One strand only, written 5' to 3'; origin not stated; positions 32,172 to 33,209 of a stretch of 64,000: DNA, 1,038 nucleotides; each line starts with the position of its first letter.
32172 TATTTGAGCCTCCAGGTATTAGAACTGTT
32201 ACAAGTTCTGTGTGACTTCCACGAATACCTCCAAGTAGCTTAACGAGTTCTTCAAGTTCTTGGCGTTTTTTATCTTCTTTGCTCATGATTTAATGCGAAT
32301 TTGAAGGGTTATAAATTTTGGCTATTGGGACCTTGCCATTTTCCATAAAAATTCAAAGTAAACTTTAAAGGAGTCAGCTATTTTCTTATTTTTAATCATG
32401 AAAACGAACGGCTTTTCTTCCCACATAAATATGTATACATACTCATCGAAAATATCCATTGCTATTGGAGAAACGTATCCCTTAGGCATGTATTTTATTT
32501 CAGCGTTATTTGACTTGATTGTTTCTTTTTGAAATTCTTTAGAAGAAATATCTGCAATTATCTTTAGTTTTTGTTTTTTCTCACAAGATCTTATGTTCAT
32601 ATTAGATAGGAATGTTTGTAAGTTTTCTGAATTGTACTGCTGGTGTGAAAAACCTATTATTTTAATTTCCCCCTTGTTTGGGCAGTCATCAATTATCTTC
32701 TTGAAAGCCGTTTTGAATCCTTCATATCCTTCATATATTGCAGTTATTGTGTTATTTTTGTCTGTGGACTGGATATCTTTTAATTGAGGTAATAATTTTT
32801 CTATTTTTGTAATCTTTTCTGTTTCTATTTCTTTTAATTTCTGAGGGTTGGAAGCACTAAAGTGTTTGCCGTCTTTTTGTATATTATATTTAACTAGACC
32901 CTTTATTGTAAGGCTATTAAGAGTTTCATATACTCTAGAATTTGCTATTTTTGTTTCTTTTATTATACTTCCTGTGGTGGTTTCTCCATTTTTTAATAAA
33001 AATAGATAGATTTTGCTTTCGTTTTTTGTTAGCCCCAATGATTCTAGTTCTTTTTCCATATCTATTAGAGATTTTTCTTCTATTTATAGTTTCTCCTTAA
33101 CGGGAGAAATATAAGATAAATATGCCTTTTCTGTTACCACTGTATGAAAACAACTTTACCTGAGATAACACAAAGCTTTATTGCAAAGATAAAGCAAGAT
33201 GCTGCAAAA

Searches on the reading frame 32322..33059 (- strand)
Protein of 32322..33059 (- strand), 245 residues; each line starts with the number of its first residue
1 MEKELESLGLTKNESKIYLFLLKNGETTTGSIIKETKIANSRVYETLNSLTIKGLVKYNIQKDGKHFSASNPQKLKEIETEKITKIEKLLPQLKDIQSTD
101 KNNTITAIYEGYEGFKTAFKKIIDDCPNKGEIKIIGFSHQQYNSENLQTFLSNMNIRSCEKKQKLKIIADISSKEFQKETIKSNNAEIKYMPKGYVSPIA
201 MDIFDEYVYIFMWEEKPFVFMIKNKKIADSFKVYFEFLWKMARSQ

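Call 70: search_protein_families(library=pfam, max_evalue=0.01, proteins=[window:32322-33059:-])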
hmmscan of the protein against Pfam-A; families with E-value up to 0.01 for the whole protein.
window:32322-33059:- (245 aa): 4 families
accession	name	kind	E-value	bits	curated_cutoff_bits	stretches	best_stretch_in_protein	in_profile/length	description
PF01978.25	TrmB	-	2.3e-14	53.4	25.6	1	5-60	1-56/68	Sugar-specific transcriptional regulator TrmB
PF08221.17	HTH_9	-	7.1e-05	23.3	23.4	1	15-58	16-59/62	RNA polymerase III subunit RPC82 helix-turn-helix domain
PF02002.24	TFIIE_alpha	-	0.00068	19.9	22.9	1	15-67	16-68/105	TFIIE alpha subunit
PF01022.26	HTH_5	-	0.0021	18.4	22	1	19-58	8-47/47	Bacterial regulatory protein, arsR family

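Call 92: search_protein_families(library=ncbifam, max_evalue=0.1, proteins=[window:32322-33059:-])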
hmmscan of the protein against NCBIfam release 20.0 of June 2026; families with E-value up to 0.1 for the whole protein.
window:32322-33059:- (245 aa): 7 families
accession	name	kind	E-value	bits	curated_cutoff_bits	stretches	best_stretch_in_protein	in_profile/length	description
NF047390.1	TransRegTrmBL1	equivalog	1.7e-11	43.7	650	1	3-116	8-120/341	HTH-type sugar sensing transcriptional regulator TrmBL1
NF040851.1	tran_reg_TrmB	equivalog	1e-07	31.5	600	1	4-105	10-111/338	HTH-type sugar-sensing transcriptional regulator TrmB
NF047392.1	TransRegTrmBHalo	equivalog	1.3e-06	27.6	500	1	6-60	14-68/349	HTH-type sugar sensing transcriptional regulator TrmB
NF053606.1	Sta1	subfamily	0.0001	22.3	80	1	9-63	17-71/100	Sta1 family transcriptional regulator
NF053756.1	MreA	equivalog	0.002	17.9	100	1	3-65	8-70/110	MreA family transcriptional regulator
NF040939.2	trans_reg_lrs14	equivalog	0.009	16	90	1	9-65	18-75/103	Lrs14 family HTH-type transcriptional regulator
NF003210.0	PRK04172.1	equivalog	0.011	14.6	350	1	10-189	4-180/496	phenylalanine--tRNA ligase subunit alpha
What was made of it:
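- Closest known: TrmB-family sites. Same: A TrmB-domain gene lies in the window at 32322-33059 (calls 70, 92).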
